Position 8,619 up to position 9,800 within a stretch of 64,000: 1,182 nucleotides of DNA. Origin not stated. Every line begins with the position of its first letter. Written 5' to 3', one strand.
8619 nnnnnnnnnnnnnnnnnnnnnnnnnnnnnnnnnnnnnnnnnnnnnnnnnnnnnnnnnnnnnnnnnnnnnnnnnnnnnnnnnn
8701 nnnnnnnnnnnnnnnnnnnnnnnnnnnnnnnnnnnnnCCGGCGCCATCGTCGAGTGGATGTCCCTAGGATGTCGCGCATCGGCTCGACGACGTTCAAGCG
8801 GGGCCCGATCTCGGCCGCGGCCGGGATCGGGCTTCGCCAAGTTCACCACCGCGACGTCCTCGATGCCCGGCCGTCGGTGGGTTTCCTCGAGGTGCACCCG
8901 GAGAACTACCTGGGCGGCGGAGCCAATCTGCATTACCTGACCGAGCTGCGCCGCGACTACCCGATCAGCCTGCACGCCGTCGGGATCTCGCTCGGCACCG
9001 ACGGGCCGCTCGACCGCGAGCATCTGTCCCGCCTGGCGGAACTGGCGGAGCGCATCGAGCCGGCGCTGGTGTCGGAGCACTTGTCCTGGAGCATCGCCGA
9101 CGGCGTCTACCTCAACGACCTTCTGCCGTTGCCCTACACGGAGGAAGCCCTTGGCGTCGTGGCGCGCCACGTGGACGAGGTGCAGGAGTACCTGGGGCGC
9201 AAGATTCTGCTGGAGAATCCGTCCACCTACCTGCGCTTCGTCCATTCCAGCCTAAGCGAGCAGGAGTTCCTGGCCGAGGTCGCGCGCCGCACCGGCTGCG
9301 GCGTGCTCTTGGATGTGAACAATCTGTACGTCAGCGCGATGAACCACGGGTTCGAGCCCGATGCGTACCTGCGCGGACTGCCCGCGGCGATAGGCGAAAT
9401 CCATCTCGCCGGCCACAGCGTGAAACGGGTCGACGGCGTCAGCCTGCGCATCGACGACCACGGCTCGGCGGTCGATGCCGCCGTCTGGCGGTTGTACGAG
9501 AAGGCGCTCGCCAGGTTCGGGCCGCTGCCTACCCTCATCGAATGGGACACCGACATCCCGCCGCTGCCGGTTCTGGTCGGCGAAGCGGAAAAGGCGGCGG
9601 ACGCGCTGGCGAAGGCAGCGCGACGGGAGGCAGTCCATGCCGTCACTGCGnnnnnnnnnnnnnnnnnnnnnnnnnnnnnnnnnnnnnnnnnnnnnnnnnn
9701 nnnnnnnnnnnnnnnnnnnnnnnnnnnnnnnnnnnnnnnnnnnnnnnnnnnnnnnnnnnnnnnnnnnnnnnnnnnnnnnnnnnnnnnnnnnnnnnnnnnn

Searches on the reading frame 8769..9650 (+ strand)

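Call 5: search_protein_families(library=pfam, proteins=[window:8769-9650:+], max_evalue=0.01)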
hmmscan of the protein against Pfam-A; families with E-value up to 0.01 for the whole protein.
seq(294 aa): 2 families
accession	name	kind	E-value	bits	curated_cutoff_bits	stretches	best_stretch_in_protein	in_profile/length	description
PF05114.20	MbnB_TglH_ChrH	-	8.7e-103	343.6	25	1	18-279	2-261/263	RiPP precursor modification enzyme MbnB/TglH/ChrH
PF01261.30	AP_endonuc_2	-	0.00014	22.1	31.1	1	66-271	44-234/249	Xylose isomerase-like TIM barrel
